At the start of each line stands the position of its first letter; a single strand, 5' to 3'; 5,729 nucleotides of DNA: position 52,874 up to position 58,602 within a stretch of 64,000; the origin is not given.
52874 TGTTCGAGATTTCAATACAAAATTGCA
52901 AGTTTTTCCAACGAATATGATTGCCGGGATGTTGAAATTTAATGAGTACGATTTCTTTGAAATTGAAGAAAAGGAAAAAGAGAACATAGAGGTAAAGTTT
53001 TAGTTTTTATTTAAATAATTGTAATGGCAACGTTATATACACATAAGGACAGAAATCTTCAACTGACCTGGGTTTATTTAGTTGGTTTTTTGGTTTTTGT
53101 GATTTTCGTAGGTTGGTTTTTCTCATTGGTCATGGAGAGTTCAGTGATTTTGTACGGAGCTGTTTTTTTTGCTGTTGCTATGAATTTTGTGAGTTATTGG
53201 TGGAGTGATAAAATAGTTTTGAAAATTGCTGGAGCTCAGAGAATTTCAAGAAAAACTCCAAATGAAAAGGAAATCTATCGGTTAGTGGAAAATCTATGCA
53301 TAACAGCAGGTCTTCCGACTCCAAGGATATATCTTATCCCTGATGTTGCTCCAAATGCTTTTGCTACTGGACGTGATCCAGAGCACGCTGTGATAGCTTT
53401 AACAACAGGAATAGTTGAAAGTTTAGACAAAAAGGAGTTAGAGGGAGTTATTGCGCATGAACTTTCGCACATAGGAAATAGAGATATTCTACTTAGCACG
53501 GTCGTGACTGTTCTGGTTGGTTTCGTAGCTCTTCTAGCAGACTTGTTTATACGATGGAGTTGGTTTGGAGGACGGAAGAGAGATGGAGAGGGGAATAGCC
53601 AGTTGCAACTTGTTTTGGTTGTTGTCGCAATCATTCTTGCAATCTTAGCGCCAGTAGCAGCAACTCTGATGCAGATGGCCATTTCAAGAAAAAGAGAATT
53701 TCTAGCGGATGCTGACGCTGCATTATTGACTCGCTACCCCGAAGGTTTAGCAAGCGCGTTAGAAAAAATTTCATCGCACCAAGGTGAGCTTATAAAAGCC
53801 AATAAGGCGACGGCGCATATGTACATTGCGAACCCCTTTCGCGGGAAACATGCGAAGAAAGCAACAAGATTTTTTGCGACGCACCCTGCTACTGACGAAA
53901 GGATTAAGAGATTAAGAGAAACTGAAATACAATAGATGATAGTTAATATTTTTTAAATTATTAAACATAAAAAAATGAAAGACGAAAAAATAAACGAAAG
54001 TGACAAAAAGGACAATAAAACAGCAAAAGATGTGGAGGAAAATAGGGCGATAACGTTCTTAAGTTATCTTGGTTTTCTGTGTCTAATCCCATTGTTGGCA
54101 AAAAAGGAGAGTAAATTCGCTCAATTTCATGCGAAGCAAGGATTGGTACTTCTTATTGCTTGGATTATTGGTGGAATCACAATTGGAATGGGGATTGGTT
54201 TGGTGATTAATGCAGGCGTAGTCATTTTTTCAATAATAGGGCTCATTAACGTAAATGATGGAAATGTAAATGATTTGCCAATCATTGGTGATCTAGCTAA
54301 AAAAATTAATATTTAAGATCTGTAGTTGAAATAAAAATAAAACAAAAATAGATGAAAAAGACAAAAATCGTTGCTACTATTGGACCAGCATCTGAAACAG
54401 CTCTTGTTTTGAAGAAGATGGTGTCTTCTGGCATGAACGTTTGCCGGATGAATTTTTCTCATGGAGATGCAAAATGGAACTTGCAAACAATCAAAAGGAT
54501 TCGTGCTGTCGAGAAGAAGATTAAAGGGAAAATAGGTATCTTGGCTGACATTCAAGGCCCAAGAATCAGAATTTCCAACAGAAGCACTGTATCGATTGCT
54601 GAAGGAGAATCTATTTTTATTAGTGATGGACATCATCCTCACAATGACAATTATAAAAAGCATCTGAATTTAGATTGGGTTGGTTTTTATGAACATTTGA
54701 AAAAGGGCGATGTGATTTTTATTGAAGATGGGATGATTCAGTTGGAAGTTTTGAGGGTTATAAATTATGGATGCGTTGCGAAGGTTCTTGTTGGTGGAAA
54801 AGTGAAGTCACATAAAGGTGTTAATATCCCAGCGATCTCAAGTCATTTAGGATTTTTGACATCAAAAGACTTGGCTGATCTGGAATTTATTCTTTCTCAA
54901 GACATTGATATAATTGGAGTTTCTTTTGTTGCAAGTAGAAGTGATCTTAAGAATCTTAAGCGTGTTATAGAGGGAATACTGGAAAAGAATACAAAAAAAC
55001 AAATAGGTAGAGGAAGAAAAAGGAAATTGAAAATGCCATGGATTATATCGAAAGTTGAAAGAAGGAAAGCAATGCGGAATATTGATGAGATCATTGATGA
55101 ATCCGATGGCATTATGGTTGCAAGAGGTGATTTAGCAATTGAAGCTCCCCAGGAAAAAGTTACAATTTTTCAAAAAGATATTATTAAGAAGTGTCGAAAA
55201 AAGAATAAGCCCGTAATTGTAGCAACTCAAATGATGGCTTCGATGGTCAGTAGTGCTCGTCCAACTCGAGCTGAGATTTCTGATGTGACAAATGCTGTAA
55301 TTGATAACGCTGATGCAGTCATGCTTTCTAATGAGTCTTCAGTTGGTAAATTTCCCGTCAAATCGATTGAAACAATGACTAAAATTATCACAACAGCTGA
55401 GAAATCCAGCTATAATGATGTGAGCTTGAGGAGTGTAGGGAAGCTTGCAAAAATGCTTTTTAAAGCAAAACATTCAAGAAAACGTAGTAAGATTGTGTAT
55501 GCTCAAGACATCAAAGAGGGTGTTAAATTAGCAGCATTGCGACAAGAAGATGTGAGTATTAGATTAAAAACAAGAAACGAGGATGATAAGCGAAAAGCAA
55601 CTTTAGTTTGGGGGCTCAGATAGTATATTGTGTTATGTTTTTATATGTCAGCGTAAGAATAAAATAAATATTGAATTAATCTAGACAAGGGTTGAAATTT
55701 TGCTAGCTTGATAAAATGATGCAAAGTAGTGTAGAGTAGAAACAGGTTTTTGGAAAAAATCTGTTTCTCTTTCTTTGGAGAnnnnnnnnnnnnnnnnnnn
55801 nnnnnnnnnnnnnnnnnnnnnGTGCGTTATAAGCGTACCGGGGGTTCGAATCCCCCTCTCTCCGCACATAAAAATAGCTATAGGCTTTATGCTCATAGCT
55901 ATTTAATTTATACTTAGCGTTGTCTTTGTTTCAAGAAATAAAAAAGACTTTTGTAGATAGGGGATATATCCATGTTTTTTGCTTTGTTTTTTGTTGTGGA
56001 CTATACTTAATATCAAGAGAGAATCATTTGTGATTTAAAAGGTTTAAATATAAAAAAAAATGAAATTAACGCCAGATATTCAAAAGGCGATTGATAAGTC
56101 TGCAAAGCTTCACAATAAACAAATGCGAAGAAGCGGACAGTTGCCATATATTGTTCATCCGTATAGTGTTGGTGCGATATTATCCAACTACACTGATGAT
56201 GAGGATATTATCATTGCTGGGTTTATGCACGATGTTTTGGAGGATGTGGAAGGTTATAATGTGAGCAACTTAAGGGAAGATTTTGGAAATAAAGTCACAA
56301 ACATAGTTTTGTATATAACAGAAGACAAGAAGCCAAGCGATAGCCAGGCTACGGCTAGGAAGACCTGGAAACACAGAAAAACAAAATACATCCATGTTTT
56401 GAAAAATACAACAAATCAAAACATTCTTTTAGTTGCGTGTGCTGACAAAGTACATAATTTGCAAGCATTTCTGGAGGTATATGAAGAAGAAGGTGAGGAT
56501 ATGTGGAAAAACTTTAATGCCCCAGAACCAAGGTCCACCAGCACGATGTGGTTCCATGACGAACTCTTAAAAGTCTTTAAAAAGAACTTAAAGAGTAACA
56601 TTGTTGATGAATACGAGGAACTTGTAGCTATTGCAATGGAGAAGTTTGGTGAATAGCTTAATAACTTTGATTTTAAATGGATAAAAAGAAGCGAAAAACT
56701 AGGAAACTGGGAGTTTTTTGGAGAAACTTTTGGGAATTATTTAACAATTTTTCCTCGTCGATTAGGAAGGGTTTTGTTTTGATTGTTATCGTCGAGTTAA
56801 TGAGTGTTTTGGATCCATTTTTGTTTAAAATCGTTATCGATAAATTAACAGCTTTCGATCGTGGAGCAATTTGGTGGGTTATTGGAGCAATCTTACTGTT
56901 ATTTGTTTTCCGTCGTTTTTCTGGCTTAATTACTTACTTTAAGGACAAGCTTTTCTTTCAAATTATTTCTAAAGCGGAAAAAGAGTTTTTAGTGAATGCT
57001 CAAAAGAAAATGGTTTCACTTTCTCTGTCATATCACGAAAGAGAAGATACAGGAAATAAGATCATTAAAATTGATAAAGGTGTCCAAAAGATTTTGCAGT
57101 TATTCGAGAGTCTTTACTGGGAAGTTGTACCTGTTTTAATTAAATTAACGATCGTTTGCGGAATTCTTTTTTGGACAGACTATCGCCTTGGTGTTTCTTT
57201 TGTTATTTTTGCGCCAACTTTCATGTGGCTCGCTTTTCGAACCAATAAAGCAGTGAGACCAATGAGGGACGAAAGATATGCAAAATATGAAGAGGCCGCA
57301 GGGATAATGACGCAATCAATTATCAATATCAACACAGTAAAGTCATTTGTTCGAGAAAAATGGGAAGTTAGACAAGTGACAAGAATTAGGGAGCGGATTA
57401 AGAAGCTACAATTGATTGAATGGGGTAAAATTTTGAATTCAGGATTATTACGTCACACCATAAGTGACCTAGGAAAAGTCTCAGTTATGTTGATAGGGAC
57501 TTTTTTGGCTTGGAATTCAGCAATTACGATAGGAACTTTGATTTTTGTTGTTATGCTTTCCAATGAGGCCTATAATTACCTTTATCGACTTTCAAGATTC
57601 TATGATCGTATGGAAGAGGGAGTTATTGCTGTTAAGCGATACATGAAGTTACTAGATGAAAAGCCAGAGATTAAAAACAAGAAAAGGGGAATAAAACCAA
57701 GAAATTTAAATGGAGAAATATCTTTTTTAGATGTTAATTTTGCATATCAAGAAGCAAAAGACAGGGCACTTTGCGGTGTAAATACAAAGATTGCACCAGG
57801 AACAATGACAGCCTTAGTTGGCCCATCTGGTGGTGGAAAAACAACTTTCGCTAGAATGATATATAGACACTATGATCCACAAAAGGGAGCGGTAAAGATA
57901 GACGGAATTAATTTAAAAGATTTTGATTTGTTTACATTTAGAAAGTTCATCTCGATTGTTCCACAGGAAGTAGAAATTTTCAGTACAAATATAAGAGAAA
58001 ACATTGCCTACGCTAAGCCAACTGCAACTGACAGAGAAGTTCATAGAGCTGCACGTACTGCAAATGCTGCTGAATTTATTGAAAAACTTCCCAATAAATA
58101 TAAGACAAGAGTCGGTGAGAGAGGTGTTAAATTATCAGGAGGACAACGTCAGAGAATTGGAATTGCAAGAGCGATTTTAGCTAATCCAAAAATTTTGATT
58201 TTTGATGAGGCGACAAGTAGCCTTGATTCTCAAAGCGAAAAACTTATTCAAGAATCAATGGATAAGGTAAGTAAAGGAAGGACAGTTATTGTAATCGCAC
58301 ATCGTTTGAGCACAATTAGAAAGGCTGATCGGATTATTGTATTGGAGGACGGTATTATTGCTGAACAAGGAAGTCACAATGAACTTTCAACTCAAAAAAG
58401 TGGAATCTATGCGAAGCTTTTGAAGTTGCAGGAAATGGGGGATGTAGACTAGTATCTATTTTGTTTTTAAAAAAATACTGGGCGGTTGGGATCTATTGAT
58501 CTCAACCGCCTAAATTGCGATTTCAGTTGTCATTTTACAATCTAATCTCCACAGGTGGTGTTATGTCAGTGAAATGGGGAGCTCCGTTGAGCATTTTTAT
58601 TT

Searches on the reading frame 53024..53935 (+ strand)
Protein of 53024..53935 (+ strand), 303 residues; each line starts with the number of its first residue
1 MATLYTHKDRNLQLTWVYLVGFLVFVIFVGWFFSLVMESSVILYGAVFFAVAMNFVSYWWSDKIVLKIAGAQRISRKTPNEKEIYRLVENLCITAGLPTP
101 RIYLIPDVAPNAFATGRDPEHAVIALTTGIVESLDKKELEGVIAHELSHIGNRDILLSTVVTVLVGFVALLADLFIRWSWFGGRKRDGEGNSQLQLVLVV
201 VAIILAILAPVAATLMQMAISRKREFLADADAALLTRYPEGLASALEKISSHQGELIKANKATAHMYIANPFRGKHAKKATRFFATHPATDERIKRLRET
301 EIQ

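Call 23: search_protein_families(library=pfam, proteins=[window:53024-53935:+], max_evalue=0.1)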
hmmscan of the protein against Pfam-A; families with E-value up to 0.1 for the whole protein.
window:53024-53935:+ (303 aa): 7 families
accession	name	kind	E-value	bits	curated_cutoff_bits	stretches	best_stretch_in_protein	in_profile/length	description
PF01435.24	Peptidase_M48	-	3.1e-31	109.1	20.3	1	81-300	4-185/186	Peptidase family M48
PF05569.17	Peptidase_M56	-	0.00038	20.2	31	1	122-164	176-218/296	BlaR1 peptidase M56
PF18958.6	DUF5700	-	0.00092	19.1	25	1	98-157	94-148/283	Putative zinc dependent peptidase (DUF5700)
PF04450.18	BSP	-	0.0049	17.1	23.8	1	105-175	63-141/207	Peptidase of plants and bacteria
PF10263.15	SprT-like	-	0.009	16.3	25.6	1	53-150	18-72/108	SprT-like family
PF14341.11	PilX_N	-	0.023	15.1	25.5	1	197-220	4-27/51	PilX N-terminal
PF18894.6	PhageMetallopep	-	0.054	14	23.7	1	115-151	59-94/134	Putative phage metallopeptidase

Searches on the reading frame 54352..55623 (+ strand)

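Call 45: search_protein_families(library=pfam, proteins=[window:54352-55623:+], max_evalue=0.001)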
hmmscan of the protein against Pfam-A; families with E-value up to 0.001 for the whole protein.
window:54352-55623:+ (423 aa): 1 family
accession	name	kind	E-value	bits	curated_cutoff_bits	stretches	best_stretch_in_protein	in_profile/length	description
PF00224.27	PK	-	4.3e-98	328.8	30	1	1-339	1-328/328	Pyruvate kinase, barrel domain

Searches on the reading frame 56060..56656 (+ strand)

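Call 45: search_protein_families(library=pfam, proteins=[window:56060-56656:+], max_evalue=0.001)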
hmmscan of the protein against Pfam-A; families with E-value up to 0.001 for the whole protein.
window:56060-56656:+ (198 aa): 2 families
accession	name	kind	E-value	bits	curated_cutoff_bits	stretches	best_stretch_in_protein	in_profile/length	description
PF13328.12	HD_4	-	3.2e-15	56.6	27.2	1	11-144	2-134/156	HD domain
PF01966.28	HD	-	0.00017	22.3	22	1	31-133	2-115/116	HD domain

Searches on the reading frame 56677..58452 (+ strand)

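Call 45: search_protein_families(library=pfam, proteins=[window:56677-58452:+], max_evalue=0.001)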
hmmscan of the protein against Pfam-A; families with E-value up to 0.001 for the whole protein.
window:56677-58452:+ (591 aa): 4 families
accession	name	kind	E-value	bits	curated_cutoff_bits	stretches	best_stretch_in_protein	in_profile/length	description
PF00005.33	ABC_tran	-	2.3e-32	112.9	25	1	367-514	3-137/137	ABC transporter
PF00664.28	ABC_membrane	-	1.2e-22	81.4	28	1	32-296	4-268/274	ABC transporter transmembrane region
PF02463.25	SMC_N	-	1.5e-06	28.3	40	1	476-555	135-210/220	RecF/RecN/SMC N terminal domain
PF00004.35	AAA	-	7.8e-05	23.6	21.2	0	380-551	3-118/131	ATPase family associated with various cellular activities (AAA)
